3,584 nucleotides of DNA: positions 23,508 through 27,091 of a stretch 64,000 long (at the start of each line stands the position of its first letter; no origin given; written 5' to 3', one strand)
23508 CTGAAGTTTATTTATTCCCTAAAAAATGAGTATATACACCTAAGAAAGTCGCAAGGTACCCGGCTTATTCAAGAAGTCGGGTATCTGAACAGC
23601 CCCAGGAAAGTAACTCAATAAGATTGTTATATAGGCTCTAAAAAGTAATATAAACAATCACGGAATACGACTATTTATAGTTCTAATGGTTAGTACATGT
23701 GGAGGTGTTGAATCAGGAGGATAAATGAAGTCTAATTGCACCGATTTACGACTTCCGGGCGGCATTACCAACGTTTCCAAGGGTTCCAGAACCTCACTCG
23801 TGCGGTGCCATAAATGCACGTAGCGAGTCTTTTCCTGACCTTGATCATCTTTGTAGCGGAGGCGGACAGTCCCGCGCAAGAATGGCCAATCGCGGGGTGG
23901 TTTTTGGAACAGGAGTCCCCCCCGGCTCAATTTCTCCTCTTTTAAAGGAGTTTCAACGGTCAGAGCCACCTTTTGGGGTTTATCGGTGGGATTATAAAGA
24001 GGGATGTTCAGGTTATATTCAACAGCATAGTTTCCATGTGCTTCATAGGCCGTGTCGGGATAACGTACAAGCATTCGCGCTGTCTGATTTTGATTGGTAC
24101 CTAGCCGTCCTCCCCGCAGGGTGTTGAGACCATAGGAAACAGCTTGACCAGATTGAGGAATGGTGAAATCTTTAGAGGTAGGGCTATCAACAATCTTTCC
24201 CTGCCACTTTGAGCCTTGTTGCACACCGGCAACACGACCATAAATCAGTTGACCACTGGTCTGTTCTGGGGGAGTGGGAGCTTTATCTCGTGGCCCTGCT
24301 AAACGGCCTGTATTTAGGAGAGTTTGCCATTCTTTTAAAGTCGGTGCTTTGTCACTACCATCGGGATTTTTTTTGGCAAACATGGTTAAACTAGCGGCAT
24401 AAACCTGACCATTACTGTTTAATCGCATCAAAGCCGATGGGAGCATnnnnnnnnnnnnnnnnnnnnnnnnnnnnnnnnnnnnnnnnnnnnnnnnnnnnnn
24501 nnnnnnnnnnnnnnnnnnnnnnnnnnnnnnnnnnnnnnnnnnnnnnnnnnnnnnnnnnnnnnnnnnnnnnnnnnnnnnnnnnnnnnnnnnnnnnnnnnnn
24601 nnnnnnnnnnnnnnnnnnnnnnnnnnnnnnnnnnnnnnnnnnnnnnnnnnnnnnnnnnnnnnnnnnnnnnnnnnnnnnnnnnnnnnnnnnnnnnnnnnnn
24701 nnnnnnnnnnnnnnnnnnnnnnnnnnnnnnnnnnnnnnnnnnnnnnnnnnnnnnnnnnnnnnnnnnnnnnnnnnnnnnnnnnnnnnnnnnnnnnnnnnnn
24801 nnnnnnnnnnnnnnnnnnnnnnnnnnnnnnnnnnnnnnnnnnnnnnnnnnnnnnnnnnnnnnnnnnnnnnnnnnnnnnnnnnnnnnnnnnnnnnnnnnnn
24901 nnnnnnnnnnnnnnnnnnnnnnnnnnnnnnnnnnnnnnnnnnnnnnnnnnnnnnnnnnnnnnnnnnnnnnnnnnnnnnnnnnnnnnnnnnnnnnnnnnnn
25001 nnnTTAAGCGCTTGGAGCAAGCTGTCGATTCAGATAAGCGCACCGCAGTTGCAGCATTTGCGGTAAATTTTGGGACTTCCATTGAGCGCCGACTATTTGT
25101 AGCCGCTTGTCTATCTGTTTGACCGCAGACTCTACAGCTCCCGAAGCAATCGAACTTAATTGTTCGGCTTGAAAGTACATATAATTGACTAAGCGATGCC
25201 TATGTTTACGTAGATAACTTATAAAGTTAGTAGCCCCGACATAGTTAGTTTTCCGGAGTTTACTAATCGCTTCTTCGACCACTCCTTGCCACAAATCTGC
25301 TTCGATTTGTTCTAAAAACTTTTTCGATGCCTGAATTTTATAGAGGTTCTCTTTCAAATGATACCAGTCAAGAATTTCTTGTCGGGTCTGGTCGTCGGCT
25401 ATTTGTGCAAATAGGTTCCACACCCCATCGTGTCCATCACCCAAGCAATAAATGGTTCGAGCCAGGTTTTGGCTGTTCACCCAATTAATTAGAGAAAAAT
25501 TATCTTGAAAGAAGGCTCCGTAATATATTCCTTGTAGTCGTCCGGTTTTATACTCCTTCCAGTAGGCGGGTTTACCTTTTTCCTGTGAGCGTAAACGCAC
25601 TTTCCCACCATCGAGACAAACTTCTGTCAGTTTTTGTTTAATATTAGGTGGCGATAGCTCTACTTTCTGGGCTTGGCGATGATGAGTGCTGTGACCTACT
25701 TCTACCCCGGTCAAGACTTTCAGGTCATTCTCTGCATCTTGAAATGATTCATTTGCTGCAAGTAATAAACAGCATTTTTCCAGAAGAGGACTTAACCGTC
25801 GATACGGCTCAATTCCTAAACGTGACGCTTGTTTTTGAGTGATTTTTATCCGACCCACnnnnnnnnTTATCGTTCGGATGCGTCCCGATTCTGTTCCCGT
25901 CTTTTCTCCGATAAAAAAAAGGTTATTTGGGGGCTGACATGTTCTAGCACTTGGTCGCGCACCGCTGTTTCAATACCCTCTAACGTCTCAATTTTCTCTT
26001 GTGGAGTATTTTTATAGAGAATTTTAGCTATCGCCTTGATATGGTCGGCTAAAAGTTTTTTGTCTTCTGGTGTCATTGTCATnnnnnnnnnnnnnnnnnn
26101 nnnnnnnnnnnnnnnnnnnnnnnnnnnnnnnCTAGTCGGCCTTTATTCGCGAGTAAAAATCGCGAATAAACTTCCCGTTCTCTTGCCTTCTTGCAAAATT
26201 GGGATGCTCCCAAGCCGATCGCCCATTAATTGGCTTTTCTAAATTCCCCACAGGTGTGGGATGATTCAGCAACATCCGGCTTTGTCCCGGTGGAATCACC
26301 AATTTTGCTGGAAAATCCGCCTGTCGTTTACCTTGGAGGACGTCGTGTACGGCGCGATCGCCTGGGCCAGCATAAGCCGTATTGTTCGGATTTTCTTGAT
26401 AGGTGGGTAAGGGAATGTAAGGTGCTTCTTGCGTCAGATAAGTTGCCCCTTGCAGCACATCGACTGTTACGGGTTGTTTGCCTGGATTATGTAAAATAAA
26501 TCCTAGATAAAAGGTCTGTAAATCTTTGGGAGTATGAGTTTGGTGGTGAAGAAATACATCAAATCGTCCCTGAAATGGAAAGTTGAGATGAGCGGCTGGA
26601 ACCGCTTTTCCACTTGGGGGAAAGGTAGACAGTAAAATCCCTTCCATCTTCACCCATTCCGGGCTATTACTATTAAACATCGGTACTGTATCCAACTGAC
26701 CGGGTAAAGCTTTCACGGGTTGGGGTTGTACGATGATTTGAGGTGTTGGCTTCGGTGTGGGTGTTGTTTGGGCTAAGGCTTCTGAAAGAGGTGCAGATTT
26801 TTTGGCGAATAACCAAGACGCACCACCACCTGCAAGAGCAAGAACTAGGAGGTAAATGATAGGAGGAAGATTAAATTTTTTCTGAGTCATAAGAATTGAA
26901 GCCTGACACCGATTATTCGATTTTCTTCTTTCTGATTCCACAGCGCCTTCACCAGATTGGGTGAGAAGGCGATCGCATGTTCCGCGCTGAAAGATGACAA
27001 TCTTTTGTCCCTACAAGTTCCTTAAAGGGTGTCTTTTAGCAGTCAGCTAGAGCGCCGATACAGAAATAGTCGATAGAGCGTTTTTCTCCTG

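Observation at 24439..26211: IS internal architecture: frameshift-split transposase after a T8 run, a 136-aa passenger ORF, and three copies of a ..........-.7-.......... palindrome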

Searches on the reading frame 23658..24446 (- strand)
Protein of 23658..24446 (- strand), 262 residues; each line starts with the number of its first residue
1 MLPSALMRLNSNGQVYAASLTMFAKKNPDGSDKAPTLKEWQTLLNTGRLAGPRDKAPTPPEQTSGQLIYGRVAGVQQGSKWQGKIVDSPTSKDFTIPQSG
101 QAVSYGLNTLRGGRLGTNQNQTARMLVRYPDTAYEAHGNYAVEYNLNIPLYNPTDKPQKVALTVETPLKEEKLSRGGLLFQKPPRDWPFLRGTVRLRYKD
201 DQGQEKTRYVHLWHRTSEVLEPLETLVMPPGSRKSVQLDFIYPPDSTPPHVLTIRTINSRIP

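Call 5: search_protein_families(library=pfam, proteins=[window:23658-24446:-], max_evalue=0.1)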
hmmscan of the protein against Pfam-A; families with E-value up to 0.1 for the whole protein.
window:23658-24446:- (262 aa): 1 family
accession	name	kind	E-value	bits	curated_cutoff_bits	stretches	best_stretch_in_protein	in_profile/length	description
PF11850.13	DUF3370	-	5.8e-110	368.5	25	1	4-256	172-422/422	Protein of unknown function (DUF3370)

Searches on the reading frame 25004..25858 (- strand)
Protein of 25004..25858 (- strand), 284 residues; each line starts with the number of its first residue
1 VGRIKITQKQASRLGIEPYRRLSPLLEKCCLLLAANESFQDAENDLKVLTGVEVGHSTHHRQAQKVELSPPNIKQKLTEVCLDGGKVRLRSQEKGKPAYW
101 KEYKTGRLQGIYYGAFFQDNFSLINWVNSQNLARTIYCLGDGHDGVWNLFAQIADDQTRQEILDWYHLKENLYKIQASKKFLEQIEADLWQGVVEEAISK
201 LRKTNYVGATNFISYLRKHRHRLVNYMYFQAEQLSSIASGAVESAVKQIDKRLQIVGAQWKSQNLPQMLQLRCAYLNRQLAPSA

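Call 5: search_protein_families(library=pfam, proteins=[window:25004-25858:-], max_evalue=0.1)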
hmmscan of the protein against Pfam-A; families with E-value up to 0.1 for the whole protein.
window:25004-25858:- (284 aa): 1 family
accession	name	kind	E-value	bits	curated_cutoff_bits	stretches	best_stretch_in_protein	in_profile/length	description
PF06782.17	UPF0236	-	0.0064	15.8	24.3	1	163-277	260-387/400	Uncharacterised protein family (UPF0236)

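Call 6: search_protein_families(library=ncbifam, proteins=[window:25004-25858:-], max_evalue=0.1)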
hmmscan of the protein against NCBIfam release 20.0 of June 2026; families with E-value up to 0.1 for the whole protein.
window:25004-25858:- (284 aa): 4 families
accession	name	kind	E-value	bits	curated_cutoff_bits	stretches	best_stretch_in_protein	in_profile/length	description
NF033572.1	transpos_ISKra4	equivalog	5.1e-79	266.3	205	1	8-280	100-422/422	ISKra4 family transposase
NF041731.2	transpos_ISH6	equivalog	7.4e-19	67.8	240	2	12-193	103-291/414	ISH6 family transposase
NF033529.1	transpos_ISLre2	equivalog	2.5e-14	53.4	200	2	137-281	175-324/382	ISLre2 family transposase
NF046004.1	ICE_Mbov_0401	equivalog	0.0014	18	162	1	125-191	194-259/369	Mbov_0401 family ICE element transposase-like protein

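Call 14: find_related_loci(query=window:25004-25858:-, collection=genome_contigs, flank=3000)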
Query window:25004-25858:- (284 aa) in genome_contigs; peptide patterns used: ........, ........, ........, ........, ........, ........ (x = any residue, [..] = any of these).
351 stretches matched a pattern; 295 encode a relative of the query (tblastn E <= 1e-3); the best 80 are kept; 80 distinct loci.
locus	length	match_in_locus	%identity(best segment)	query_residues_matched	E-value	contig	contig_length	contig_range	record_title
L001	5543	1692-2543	93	1-284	0e+0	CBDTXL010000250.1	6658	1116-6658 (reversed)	MAG TPA_asm: uncultured bacterium isolate ERR2431955_maxbin2_4 genome assembly, contig: ERZ23878311.9692, whole genome s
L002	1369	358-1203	92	1-282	0e+0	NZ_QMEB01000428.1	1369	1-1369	Brasilonema bromeliae SPC951 NODE_12537_length_1369_cov_20.751142, whole genome shotgun sequence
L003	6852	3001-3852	91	1-284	0e+0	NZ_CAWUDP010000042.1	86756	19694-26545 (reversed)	Scytonema sp. PCC 10023 isolate Scytonema sp. PCC 10023 NODE_44_length_86756_cov_153.004014, whole genome shotgun sequen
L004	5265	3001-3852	81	1-284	2e-164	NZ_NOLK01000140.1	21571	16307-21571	Nostoc sp. 'Peltigera membranacea cyanobiont' 232 scaffold140, whole genome shotgun sequence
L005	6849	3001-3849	82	1-283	3e-163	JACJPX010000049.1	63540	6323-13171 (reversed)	Calothrix membranacea FACHB-236 contig49, whole genome shotgun sequence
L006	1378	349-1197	80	1-283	1e-178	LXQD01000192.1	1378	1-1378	Nostoc minutum NIES-26 scaffold276.1, whole genome shotgun sequence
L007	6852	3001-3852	81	1-284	3e-162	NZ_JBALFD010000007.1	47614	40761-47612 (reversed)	MAG: Nostoc sp. isolate P9121 bin 11 NODE_196_length_47614_cov_64.116837, whole genome shotgun sequence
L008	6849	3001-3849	82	1-283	8e-162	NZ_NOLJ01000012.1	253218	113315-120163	Nostoc sp. 'Peltigera membranacea cyanobiont' 210A scaffold12, whole genome shotgun sequence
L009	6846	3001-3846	81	1-282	2e-161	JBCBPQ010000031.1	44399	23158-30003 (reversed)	MAG: Cyanobacteria bacterium J06633_8 k141_486691_length_44399_cov_54.0000, whole genome shotgun sequence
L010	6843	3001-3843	81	1-281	4e-161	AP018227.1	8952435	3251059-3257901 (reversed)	Calothrix parasitica NIES-267 DNA, nearly complete genome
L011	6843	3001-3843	79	1-281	4e-161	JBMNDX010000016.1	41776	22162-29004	MAG: Nostochopsis sp. isolate Haneayah contig16, whole genome shotgun sequence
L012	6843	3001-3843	79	1-281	4e-161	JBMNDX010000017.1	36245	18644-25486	MAG: Nostochopsis sp. isolate Haneayah contig17, whole genome shotgun sequence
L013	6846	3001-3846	80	1-282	3e-160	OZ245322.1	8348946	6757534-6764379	MAG: Rivularia sp. (in: cyanobacteria) isolate e4d53434-fe93-44d6-a006-3b8e436d63b4 genome assembly, chromosome: 1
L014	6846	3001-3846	80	1-282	3e-160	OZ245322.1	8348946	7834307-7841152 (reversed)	MAG: Rivularia sp. (in: cyanobacteria) isolate e4d53434-fe93-44d6-a006-3b8e436d63b4 genome assembly, chromosome: 1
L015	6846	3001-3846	80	1-282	3e-160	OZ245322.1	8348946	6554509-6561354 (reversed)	MAG: Rivularia sp. (in: cyanobacteria) isolate e4d53434-fe93-44d6-a006-3b8e436d63b4 genome assembly, chromosome: 1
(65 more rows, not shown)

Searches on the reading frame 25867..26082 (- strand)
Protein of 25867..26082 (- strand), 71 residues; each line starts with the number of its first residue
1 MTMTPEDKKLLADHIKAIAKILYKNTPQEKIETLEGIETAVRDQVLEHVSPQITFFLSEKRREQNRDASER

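Call 5: search_protein_families(library=pfam, proteins=[window:25867-26082:-], max_evalue=0.1)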
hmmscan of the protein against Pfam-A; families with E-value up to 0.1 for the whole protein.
window:25867-26082:- (71 aa): 2 families
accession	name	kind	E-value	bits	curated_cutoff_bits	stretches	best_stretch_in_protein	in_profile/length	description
PF09239.17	Topo-VIb_trans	-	0.021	15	24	1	6-66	98-156/159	Topoisomerase VI B subunit, transducer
PF25416.1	GRHL1_C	-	0.038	14.3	27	1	10-65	28-83/90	GRHL1-like, C-terminal domain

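Call 6: search_protein_families(library=ncbifam, proteins=[window:25867-26082:-], max_evalue=0.1)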
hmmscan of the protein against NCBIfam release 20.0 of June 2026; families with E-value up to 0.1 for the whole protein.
window:25867-26082:- (71 aa): 1 family
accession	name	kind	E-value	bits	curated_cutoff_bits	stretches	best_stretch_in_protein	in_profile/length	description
NF033572.1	transpos_ISKra4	equivalog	0.0019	17.4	205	1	6-68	2-70/422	ISKra4 family transposase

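Call 90: find_encoding_contigs(protein=window:25867-26082:-, flank=2500, max_places=10)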
Protein window:25867-26082:- (71 aa): 1 contig read that carries it; 1 place shown.
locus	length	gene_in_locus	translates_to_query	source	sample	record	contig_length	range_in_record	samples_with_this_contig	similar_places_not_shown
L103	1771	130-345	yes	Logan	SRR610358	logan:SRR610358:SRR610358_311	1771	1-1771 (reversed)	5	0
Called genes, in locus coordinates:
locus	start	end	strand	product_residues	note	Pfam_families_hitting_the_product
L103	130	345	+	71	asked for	-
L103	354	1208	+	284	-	-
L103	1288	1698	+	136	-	-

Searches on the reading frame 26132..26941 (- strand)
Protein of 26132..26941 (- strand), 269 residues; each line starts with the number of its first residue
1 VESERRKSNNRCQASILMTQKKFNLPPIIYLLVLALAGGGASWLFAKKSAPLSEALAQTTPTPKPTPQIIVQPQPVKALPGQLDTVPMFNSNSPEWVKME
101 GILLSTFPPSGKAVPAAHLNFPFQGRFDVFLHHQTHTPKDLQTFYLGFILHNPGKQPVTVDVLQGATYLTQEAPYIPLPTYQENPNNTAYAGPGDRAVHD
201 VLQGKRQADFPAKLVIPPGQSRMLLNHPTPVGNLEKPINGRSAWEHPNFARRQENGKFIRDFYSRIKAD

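Call 5: search_protein_families(library=pfam, proteins=[window:26132-26941:-], max_evalue=0.1)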
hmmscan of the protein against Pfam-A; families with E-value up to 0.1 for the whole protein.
window:26132-26941:- (269 aa): 1 family
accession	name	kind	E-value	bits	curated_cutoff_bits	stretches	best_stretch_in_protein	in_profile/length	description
PF11850.13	DUF3370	-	4e-76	257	25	1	74-244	1-174/422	Protein of unknown function (DUF3370)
